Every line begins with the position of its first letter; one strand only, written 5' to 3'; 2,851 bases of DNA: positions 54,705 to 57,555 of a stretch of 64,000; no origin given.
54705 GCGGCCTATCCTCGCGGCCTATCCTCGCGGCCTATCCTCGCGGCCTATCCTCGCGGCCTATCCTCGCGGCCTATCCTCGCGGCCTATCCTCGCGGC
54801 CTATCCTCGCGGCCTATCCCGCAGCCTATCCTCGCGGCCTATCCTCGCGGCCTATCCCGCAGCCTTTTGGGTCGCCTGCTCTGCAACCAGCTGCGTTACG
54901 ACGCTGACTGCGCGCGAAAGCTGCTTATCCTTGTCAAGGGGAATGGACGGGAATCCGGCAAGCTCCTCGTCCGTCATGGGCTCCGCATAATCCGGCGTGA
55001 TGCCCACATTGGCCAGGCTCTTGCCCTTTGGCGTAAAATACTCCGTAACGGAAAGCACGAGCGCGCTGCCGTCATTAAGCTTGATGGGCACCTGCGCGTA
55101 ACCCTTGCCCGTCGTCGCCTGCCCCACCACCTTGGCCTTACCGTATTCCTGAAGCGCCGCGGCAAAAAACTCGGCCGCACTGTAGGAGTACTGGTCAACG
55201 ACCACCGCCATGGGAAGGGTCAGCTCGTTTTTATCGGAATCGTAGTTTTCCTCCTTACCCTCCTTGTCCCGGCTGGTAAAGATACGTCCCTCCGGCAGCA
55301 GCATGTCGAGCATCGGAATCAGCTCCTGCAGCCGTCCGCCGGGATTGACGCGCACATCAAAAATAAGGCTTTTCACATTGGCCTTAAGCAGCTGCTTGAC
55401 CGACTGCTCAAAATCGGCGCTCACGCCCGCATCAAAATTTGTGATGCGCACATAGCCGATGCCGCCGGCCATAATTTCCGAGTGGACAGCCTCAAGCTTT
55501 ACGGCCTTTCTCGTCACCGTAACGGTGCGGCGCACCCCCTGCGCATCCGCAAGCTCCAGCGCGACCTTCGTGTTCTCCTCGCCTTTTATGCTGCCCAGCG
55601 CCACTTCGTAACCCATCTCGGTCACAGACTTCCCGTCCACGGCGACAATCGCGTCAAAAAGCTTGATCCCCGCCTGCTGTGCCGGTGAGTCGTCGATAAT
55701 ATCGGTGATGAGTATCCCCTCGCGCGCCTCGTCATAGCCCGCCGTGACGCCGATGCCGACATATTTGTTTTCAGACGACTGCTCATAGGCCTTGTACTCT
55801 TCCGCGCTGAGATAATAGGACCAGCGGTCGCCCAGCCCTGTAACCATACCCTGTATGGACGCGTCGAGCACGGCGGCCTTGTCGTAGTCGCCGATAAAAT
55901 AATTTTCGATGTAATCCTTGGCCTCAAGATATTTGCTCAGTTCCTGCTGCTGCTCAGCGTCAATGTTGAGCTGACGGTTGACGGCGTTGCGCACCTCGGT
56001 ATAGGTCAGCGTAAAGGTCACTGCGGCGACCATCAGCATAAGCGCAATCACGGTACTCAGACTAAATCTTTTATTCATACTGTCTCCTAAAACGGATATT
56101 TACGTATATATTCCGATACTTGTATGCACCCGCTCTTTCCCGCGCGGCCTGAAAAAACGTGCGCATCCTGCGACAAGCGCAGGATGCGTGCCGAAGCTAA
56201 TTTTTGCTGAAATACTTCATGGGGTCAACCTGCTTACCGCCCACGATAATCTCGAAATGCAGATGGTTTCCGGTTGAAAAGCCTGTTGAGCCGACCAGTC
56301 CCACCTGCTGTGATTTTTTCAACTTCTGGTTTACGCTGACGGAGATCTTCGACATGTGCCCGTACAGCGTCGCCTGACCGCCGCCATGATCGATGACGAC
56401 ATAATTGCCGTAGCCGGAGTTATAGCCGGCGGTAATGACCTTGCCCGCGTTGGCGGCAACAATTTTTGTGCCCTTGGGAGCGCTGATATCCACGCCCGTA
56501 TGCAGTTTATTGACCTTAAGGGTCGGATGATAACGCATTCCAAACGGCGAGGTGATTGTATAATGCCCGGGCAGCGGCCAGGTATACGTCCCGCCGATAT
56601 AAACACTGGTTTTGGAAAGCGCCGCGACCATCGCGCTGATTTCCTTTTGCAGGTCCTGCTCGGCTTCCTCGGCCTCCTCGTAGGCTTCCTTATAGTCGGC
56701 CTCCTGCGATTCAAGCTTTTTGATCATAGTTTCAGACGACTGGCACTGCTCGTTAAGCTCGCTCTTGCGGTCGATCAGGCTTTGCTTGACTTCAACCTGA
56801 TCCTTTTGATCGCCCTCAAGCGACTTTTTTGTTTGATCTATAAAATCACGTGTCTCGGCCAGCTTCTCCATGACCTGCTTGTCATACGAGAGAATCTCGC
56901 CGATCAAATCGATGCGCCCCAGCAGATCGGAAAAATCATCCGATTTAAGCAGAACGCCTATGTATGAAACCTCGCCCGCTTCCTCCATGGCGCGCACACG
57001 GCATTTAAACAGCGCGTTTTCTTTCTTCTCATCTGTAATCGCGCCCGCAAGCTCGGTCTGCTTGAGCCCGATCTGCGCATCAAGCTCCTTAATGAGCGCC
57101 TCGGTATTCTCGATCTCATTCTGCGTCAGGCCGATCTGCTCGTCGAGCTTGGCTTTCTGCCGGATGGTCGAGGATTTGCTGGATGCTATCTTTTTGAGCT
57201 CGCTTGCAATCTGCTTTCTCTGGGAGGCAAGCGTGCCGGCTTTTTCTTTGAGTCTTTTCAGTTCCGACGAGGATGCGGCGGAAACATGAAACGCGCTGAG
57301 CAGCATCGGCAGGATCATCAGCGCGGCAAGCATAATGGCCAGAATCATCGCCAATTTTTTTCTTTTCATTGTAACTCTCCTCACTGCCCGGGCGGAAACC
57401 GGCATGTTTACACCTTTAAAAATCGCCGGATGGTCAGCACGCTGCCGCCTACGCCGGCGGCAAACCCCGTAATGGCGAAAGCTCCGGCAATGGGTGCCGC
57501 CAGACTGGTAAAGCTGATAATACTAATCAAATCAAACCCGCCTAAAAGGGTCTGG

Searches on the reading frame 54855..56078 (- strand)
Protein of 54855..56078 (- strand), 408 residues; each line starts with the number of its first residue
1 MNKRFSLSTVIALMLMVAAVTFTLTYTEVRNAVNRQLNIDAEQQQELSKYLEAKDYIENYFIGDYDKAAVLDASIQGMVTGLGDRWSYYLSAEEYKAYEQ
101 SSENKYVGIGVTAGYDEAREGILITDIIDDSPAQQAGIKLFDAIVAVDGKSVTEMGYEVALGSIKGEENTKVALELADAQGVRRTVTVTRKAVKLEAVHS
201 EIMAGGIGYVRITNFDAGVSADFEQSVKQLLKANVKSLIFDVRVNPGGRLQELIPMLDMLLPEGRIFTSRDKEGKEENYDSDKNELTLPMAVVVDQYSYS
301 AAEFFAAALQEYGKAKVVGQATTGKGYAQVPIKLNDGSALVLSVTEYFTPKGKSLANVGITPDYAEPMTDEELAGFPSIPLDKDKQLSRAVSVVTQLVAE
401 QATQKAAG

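Call 7: search_protein_families(library=pfam, proteins=[window:54855-56078:-])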
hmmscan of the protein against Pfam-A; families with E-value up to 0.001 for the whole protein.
window:54855-56078:- (408 aa): 5 families
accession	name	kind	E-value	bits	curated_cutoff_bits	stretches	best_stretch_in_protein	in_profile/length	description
PF03572.23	Peptidase_S41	-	6.9e-46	156.3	24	1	207-364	2-163/165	Peptidase family S41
PF00595.29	PDZ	-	2.4e-08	34.6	23.2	1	103-176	8-80/81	PDZ domain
PF22694.1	CtpB_N-like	-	1.8e-07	31.9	27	1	29-93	20-84/85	Activating protease CtpB N-terminal domain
PF13180.12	PDZ_2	-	1.4e-06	28.9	27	1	109-176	5-67/80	PDZ domain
PF17820.7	PDZ_6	-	1.6e-06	28.2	27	1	124-176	2-52/54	PDZ domain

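Call 10: find_encoding_contigs(protein=window:54855-56078:-, flank=6000, max_places=10)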
Protein window:54855-56078:- (408 aa): 3 contigs read that carry it; 3 places shown.
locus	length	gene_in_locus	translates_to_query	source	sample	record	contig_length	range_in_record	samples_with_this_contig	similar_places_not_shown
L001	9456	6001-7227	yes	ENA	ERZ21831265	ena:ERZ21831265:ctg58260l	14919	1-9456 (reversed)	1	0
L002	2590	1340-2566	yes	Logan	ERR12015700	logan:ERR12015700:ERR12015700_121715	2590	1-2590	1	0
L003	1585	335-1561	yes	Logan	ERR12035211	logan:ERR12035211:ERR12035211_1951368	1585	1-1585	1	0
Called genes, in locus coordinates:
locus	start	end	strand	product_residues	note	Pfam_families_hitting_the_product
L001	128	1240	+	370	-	PF03215:Rad17 (faint), PF00005:ABC_tran, PF02463:SMC_N (weak), PF13304:AAA_21 (faint), PF17912:OB_MalK, PF08402:TOBE_2 (weak), PF03459:TOBE (weak)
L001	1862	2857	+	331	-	PF17853:GGDEF_2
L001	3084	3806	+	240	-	PF02463:SMC_N (faint), PF00005:ABC_tran, PF13191:AAA_16 (weak), PF13304:AAA_21 (faint)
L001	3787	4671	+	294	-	PF18075:FtsX_ECD, PF02687:FtsX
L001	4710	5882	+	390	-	PF24568:CC_PcsB, PF01551:Peptidase_M23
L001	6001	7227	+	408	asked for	PF22694:CtpB_N-like (weak), PF00595:PDZ, PF13180:PDZ_2 (weak), PF17820:PDZ_6 (weak), PF03572:Peptidase_S41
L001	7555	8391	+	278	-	-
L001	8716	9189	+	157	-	PF03449:GreA_GreB_N, PF01272:GreA_GreB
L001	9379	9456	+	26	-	?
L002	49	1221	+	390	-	PF24568:CC_PcsB, PF01551:Peptidase_M23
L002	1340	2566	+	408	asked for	PF22694:CtpB_N-like (weak), PF00595:PDZ, PF13180:PDZ_2 (weak), PF17820:PDZ_6 (weak), PF03572:Peptidase_S41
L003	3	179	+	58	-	?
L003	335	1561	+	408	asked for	PF22694:CtpB_N-like (weak), PF00595:PDZ, PF13180:PDZ_2 (weak), PF17820:PDZ_6 (weak), PF03572:Peptidase_S41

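Call 17: find_homologous_proteins(query=window:54855-56078:-, max_evalue=1e-30)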
Query window:54855-56078:- (408 aa): 4205 proteins with E <= 1e-30 among 8000 candidates; the best 120 are listed.
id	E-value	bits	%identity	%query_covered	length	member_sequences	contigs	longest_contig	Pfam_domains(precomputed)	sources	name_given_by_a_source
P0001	5.8e-258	873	100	100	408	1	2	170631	PF17820.8,PF03572.24,PF00595.30,PF13180.13,PF22694.2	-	-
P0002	2.2e-235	799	91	97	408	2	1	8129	PF17820.8,PF03572.24,PF00595.30,PF13180.13,PF22694.2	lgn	-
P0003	1.9e-187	641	70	100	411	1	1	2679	PF17820.8,PF03572.24,PF00595.30,PF22694.2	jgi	jgi:carboxyl-terminal processing protease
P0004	6.8e-154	530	61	98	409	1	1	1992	PF17820.8,PF03572.24,PF00595.30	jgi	-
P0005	8.3e-128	445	53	97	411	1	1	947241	PF17820.8,PF03572.24,PF00595.30,PF13180.13,PF22694.2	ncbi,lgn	-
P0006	9.5e-123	428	53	97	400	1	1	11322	PF17820.8,PF03572.24,PF00595.30,PF13180.13,PF22694.2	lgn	-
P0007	3.3e-122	426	52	97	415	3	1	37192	PF17820.8,PF03572.24,PF00595.30,PF13180.13,PF22694.2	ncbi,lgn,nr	ncbi:MAG: S41 family peptidase [Oscillospiraceae bacterium]|nr:S41 family peptidase [Oscillospiracea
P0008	6.4e-118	412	50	98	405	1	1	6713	PF17820.8,PF03572.24,PF00595.30,PF13180.13,PF22694.2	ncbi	-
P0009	1.4e-117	411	50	100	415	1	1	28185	PF17820.8,PF03572.24,PF00595.30,PF13180.13,PF22694.2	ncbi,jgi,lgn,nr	ncbi:MAG: S41 family peptidase [Oscillospiraceae bacterium]|jgi:carboxyl-terminal processing proteas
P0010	7.0e-114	399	47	98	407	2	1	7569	PF17820.8,PF03572.24,PF00595.30,PF13180.13,PF22694.2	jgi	jgi:carboxyl-terminal processing protease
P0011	2.4e-113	397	49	97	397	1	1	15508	PF17820.8,PF03572.24,PF00595.30,PF13180.13,PF22694.2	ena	-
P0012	2.7e-112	394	47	99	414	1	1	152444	PF17820.8,PF03572.24,PF00595.30,PF13180.13,PF22694.2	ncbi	-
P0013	7.5e-112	392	47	97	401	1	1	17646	PF17820.8,PF03572.24,PF00595.30,PF13180.13,PF22694.2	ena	-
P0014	3.3e-111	390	49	96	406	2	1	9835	PF17820.8,PF03572.24,PF00595.30,PF13180.13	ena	-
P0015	5.4e-111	389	47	97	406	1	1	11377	PF17820.8,PF03572.24,PF00595.30,PF13180.13,PF22694.2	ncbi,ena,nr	ncbi:MAG: S41 family peptidase [Oscillospiraceae bacterium]|nr:S41 family peptidase [Oscillospiracea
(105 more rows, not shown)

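Call 18: find_encoding_contigs(protein=P0002, flank=6000, max_places=4)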
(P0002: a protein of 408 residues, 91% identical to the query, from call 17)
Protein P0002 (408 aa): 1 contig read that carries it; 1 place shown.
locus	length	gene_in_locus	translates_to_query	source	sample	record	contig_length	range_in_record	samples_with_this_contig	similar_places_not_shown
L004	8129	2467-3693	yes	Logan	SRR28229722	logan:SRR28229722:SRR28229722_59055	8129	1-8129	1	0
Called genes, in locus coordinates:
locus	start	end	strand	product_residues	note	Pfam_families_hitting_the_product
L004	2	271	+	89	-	?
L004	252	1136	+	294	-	PF18075:FtsX_ECD, PF02687:FtsX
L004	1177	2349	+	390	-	PF24568:CC_PcsB, PF01551:Peptidase_M23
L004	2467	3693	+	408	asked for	PF22694:CtpB_N-like, PF00595:PDZ, PF13180:PDZ_2 (weak), PF17820:PDZ_6, PF03572:Peptidase_S41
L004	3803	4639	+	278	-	-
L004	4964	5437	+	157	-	PF03449:GreA_GreB_N, PF01272:GreA_GreB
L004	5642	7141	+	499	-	PF01336:tRNA_anti-codon, PF00152:tRNA-synt_2, PF01409:tRNA-synt_2d (faint)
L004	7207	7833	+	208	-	-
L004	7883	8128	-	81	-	?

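Call 19: find_encoding_contigs(protein=P0003, flank=6000, max_places=4)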
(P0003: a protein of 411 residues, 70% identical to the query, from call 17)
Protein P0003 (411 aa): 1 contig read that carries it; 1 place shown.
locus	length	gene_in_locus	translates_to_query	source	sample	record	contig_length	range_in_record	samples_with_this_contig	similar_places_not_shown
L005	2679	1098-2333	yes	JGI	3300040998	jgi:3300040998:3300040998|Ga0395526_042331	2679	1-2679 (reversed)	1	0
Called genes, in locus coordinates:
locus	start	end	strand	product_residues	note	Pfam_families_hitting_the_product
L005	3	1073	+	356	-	?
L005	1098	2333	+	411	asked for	PF22694:CtpB_N-like, PF00595:PDZ, PF17820:PDZ_6, PF03572:Peptidase_S41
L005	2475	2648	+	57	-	-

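Call 20: find_encoding_contigs(protein=P0005, flank=6000, max_places=4)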
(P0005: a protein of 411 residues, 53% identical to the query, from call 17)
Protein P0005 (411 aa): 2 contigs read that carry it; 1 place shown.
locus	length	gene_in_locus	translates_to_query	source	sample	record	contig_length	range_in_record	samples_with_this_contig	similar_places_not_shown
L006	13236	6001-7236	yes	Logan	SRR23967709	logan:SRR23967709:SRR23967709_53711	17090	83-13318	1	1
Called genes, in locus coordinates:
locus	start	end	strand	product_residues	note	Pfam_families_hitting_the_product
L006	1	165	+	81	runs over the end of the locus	?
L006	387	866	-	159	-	PF16112:DUF4830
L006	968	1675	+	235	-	PF01479:S4, PF00849:PseudoU_synth_2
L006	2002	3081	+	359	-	PF17853:GGDEF_2, PF13556:HTH_30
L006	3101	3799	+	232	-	PF13191:AAA_16 (weak), PF00005:ABC_tran, PF13304:AAA_21 (faint)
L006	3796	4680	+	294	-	PF18075:FtsX_ECD, PF02687:FtsX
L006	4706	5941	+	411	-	PF28006:HpsJ (weak), PF24568:CC_PcsB, PF01551:Peptidase_M23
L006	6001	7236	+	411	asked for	PF22694:CtpB_N-like (weak), PF00595:PDZ, PF13180:PDZ_2 (weak), PF17820:PDZ_6, PF03572:Peptidase_S41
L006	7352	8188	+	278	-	-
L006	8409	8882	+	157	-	PF03449:GreA_GreB_N, PF01272:GreA_GreB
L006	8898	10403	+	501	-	PF01336:tRNA_anti-codon, PF00152:tRNA-synt_2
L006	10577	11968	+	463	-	PF02386:TrkH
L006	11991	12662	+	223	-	PF02254:TrkA_N, PF02080:TrkA_C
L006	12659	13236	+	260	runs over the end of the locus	PF22435:MRM3-like_sub_bind, PF00588:SpoU_methylase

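Call 29: search_protein_families(library=ncbifam, proteins=[window:54855-56078:-], max_evalue=0.1)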
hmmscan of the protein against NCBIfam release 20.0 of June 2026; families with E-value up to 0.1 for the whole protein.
window:54855-56078:- (408 aa): 22 families
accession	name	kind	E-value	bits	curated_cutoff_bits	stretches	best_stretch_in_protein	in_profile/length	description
TIGR00225.1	prc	subfamily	6.1e-76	255.6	218.6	1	58-372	2-320/335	C-terminal processing peptidase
NF052377.1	lmo1851_S41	exception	1.1e-69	235.4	725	1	5-370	7-371/468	lmo1851 family serine protease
NF045589.1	Cterm_S41_CtpB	exception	1e-67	228.6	633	1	64-396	74-414/416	carboxyl-terminal processing protease CtpB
NF045590.1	Cterm_S41_CtpC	exception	5e-62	210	665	1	57-401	66-417/418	carboxyl-terminal processing protease CtpC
NF045588.1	Cterm_S41_CtpA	exception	2.8e-57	194.4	625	1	73-393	77-400/401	carboxyl-terminal processing protease CtpA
TIGR03900.1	prc_long_Delta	hypoth_equivalog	2.5e-55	188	660.95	1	54-369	87-408/973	MXAN_5808 family serine peptidase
NF045591.1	Cterm_S41_CtpZ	exception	1.5e-54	185.3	525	1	73-370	77-378/403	carboxyl-terminal processing protease CtpZ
NF051464.1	tail_spec_CT441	exception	9.6e-42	143.5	700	1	35-365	176-524/645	tail-specific protease Tsp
NF008388.1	PRK11186.1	exception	3.5e-33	114.9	825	1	87-332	226-484/663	carboxy terminal-processing peptidase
NF033424.1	chlamy_CPAF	equivalog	2.4e-15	56.1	250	2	276-373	445-545/564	protease-like activity factor CPAF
NF058627.1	S41_Gfo1087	equivalog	5.6e-15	55.2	455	1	42-329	65-370/489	GFO_1087 family putative carboxy terminal peptidase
TIGR02037.1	degP_htrA_DO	subfamily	4.4e-07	29.2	416.2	1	118-201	257-338/434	Do family serine endopeptidase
NF041521.1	HhoA_HhoB_HtrA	equivalog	7.1e-06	25.5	450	1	118-155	261-298/335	HhoA/HhoB/HtrA family serine endopeptidase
NF047968.1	SerProtHtrA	equivalog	2.3e-05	23.9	470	1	117-156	286-325/357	serine protease HtrA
NF008189.1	PRK10942.1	equivalog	0.00029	19.4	720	1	117-217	310-408/477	serine endoprotease DegP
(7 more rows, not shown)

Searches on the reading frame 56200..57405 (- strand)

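Call 7: search_protein_families(library=pfam, proteins=[window:56200-57405:-])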
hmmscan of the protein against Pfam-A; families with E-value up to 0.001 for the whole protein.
window:56200-57405:- (402 aa): 2 families
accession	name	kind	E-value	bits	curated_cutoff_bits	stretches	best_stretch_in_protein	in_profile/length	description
PF01551.29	Peptidase_M23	-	5.9e-34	116.6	28.7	1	301-395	2-96/96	Peptidase family M23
PF24568.1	CC_PcsB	-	1.7e-12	47.5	27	1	127-185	9-68/75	Peptidoglycan hydrolase PcsB, coiled-coil domain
